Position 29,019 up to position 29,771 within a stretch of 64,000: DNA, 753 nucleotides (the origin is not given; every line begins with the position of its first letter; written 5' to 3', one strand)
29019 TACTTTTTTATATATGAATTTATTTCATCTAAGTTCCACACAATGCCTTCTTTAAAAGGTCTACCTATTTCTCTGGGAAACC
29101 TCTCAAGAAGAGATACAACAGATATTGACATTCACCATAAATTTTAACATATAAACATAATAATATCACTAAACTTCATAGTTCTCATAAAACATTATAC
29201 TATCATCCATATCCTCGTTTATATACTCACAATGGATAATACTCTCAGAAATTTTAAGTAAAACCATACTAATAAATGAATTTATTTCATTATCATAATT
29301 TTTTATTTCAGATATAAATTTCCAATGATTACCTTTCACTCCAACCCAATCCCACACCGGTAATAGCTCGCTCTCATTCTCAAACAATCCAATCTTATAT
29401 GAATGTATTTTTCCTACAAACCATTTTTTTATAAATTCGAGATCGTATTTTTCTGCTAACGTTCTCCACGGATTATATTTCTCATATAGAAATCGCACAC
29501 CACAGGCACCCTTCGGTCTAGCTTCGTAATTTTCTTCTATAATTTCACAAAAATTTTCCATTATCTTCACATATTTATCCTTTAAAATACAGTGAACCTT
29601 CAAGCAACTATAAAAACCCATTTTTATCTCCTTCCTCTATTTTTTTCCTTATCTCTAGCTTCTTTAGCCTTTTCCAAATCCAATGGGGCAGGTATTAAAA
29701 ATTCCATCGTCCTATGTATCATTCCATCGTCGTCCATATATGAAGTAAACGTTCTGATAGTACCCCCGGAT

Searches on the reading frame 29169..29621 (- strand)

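Call 51: search_protein_families(library=phrogs, proteins=[window:29169-29621:-], max_evalue=0.05)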
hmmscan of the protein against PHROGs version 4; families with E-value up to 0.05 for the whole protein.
window:29169-29621:- (150 aa): 2 families
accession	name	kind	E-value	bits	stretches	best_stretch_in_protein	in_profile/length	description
phrog_4438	-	unknown function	6.1e-07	30.8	1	1-139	1-119/158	-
phrog_4334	-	unknown function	0.033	15.1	1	1-121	1-107/190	-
